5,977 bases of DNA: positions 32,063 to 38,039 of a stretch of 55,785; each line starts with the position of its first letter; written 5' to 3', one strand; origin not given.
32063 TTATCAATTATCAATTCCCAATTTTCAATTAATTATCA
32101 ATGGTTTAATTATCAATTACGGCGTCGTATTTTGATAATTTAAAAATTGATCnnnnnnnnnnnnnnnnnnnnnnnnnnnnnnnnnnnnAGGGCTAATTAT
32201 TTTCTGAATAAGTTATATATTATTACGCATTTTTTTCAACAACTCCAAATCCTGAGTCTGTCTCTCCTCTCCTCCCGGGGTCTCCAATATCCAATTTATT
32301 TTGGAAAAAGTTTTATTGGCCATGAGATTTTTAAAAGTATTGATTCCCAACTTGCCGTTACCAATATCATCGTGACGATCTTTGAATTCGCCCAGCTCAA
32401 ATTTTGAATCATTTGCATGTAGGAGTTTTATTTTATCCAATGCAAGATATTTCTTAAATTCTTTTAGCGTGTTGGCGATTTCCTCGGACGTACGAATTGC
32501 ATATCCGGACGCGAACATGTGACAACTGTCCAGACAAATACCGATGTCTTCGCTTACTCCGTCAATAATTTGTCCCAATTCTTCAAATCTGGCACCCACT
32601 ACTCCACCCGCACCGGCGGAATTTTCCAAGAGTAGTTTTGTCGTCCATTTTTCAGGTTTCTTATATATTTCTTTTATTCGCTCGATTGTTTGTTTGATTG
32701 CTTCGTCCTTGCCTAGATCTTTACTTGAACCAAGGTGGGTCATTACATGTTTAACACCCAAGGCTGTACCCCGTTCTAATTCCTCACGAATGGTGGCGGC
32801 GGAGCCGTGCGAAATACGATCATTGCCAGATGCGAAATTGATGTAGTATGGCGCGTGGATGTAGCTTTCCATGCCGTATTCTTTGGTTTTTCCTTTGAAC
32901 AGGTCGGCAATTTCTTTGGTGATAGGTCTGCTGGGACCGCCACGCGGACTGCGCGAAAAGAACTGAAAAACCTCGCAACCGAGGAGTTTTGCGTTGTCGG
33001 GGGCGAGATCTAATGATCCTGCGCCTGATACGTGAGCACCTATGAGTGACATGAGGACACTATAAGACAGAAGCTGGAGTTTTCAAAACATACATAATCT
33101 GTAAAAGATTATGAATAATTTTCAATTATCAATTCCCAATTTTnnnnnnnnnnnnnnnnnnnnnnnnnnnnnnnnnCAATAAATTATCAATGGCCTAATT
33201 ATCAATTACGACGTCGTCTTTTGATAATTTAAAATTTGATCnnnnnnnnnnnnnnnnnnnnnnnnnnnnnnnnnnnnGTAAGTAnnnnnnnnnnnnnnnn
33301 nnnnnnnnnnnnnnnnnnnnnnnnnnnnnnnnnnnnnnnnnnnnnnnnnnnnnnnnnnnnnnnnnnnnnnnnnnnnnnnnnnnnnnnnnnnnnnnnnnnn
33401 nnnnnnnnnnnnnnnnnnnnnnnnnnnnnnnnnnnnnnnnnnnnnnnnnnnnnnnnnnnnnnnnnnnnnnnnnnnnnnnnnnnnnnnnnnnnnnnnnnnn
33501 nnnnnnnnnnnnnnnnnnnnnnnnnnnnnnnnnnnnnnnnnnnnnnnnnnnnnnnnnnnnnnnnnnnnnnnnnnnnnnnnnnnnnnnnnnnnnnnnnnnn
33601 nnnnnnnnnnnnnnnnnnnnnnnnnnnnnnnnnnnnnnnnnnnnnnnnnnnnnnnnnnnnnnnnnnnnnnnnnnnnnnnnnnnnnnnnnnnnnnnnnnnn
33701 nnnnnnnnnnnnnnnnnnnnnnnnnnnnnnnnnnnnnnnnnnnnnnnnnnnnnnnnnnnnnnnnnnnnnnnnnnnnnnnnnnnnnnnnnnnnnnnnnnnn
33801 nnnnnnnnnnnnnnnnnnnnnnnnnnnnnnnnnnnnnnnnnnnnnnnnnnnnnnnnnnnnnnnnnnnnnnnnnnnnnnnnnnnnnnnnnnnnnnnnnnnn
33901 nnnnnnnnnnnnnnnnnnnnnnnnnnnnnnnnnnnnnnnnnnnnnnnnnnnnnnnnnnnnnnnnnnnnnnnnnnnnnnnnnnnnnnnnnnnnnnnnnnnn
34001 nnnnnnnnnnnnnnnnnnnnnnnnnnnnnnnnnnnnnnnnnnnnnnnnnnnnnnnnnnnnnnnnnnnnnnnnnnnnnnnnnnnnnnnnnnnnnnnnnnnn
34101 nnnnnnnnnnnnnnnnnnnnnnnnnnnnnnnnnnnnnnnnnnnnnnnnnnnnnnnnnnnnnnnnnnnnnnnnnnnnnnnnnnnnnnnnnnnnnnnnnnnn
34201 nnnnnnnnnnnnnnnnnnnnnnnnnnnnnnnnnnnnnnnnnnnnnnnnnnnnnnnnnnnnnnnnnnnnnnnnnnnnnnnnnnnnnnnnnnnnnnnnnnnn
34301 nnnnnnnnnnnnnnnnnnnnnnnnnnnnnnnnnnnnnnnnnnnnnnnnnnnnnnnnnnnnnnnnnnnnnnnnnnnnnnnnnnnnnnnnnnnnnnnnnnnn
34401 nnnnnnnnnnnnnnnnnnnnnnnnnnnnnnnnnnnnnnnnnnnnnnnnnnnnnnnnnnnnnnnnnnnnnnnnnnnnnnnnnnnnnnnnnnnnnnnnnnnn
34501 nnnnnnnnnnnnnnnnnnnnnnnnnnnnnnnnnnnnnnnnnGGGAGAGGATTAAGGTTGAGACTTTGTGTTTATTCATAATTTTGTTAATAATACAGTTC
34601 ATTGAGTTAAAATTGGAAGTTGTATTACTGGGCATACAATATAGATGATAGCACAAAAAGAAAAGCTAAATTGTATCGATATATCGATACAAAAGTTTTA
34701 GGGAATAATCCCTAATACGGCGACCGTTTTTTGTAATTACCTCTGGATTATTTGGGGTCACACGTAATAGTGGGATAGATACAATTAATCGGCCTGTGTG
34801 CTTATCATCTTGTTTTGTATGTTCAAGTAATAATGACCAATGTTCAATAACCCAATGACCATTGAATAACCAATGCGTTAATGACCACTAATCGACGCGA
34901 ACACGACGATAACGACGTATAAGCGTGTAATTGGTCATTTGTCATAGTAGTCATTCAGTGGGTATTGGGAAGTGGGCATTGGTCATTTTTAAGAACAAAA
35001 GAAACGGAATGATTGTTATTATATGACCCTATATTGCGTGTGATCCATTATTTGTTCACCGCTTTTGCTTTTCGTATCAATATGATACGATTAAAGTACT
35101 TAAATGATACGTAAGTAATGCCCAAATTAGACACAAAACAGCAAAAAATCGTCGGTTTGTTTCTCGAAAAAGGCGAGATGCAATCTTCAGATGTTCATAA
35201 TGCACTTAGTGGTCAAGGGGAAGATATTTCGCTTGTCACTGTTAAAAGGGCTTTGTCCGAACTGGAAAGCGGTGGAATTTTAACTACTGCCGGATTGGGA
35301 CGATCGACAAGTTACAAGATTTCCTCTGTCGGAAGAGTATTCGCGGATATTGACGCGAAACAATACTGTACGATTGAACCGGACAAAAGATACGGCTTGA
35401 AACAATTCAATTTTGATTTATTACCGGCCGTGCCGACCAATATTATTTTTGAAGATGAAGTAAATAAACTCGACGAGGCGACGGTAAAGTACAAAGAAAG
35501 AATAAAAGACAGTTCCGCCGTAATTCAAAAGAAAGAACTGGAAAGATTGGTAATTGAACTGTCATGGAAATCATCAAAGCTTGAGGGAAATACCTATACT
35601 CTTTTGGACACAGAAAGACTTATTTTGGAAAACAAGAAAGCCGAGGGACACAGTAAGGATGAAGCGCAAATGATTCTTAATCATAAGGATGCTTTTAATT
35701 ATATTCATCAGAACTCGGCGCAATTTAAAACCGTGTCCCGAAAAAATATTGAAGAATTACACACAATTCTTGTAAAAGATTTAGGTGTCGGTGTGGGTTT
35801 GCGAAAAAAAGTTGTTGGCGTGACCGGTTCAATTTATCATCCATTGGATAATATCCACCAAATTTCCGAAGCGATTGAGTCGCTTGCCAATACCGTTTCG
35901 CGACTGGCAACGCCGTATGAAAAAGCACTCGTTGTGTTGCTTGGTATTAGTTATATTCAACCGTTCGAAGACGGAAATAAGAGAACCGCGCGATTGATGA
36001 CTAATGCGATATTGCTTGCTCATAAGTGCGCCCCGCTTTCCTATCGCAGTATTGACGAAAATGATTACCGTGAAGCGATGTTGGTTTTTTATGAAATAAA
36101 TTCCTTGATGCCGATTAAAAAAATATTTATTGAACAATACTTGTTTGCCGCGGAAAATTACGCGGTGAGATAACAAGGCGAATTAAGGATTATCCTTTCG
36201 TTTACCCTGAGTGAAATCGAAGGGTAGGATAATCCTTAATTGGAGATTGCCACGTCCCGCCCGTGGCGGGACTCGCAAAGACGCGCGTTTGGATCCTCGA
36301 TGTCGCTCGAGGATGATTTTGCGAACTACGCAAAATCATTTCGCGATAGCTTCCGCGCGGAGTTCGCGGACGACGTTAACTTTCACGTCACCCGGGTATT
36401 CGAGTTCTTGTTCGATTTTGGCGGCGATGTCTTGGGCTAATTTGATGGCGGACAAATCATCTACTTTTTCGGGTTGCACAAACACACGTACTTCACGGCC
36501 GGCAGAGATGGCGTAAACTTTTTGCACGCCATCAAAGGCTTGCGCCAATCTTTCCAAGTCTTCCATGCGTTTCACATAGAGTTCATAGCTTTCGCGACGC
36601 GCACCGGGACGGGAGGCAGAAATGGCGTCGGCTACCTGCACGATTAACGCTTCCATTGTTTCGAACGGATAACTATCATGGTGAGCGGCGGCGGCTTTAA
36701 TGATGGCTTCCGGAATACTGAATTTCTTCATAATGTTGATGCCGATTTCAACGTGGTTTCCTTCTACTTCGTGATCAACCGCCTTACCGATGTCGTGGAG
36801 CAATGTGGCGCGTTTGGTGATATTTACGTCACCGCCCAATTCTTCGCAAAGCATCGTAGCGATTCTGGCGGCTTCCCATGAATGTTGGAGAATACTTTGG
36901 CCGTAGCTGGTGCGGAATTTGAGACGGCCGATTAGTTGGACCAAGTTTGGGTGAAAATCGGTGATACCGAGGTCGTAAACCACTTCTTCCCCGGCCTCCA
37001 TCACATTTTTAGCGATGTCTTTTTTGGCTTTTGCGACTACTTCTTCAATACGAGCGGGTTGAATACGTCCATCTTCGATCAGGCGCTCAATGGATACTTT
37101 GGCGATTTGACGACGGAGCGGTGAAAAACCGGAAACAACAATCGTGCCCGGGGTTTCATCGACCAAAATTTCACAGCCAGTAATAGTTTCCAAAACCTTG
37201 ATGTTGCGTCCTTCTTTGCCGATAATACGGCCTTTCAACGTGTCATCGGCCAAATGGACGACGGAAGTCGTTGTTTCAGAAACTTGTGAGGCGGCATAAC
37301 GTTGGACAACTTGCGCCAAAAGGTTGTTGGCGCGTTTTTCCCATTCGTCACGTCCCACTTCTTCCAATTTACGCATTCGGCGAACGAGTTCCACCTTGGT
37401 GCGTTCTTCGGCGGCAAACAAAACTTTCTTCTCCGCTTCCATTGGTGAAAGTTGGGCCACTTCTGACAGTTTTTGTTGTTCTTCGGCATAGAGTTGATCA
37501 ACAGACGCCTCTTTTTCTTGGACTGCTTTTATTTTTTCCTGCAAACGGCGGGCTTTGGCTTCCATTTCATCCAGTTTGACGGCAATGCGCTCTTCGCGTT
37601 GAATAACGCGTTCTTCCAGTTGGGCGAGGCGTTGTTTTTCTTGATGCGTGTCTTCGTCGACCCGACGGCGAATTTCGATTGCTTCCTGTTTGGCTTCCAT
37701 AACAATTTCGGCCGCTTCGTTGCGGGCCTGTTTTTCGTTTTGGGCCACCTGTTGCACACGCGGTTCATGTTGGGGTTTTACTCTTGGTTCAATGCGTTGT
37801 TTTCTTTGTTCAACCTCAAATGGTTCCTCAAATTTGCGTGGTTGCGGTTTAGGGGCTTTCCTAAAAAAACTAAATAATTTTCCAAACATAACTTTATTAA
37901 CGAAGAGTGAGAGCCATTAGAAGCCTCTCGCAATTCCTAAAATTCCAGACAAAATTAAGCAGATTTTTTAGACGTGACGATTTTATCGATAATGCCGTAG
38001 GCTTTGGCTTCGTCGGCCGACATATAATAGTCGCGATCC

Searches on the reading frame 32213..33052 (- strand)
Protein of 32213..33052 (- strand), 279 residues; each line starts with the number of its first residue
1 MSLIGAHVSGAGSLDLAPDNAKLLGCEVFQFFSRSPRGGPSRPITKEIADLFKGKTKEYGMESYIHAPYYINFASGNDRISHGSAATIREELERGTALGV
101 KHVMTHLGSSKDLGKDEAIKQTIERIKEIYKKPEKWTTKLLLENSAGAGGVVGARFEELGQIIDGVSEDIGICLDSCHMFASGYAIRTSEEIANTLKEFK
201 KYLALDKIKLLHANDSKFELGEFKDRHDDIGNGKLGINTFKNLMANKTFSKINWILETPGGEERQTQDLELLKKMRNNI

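Call 20: search_protein_families(library=pfam, proteins=[window:32213-33052:-], max_evalue=0.001)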
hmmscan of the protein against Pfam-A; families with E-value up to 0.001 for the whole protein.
window:32213-33052:- (279 aa): 1 family
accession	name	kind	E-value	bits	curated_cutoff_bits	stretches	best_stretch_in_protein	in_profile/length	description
PF01261.30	AP_endonuc_2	-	3.8e-45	155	31.1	1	19-274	2-248/249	Xylose isomerase-like TIM barrel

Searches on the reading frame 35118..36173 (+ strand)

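Call 20: search_protein_families(library=pfam, proteins=[window:35118-36173:+], max_evalue=0.001)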
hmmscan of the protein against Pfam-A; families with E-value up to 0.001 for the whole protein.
window:35118-36173:+ (351 aa): 2 families
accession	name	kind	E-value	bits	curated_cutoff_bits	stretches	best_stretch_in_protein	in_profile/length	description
PF02661.23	Fic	-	1.4e-14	55.1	24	1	207-299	3-93/93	Fic/DOC family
PF01475.25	FUR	-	3.1e-05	24.5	23.1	1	6-68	8-73/121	Ferric uptake regulator family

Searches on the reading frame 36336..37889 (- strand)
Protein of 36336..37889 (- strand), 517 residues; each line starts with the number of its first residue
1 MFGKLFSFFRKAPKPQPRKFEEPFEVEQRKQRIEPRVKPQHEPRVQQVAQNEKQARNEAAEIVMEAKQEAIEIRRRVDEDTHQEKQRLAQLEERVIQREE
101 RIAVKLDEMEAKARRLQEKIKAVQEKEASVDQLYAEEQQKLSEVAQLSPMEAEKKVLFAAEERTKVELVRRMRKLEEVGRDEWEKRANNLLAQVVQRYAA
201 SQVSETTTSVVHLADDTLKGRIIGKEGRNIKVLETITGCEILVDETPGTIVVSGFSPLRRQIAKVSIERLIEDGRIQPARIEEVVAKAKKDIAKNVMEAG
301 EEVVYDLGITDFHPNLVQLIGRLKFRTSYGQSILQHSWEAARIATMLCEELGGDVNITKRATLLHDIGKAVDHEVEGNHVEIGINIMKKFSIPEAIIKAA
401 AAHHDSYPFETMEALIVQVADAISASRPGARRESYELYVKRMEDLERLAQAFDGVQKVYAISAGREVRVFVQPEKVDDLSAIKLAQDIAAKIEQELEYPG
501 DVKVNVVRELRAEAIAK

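Call 20: search_protein_families(library=pfam, proteins=[window:36336-37889:-], max_evalue=0.001)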
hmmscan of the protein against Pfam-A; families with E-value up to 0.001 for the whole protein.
window:36336-37889:- (517 aa): 6 families
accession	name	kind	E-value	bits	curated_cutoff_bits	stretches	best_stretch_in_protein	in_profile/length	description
PF12072.13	RNase_Y_N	-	6.4e-20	71.9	32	1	29-200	21-199/201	RNase Y N-terminal region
PF01966.28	HD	-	7.2e-19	68.6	22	1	334-425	2-115/116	HD domain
PF00013.35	KH_1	-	4.5e-08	33.2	21.5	1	218-268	10-65/66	KH domain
PF08668.18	HDOD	-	3.5e-05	23.8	22.9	0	331-370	93-133/196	HDOD domain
PF13023.12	HD_3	-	0.0002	21.7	22.5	0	327-367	17-59/165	HD domain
PF13083.13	KH_KhpA-B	-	0.00058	20.2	32.1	0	189-237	6-58/73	KhpA/KhpB, KH domain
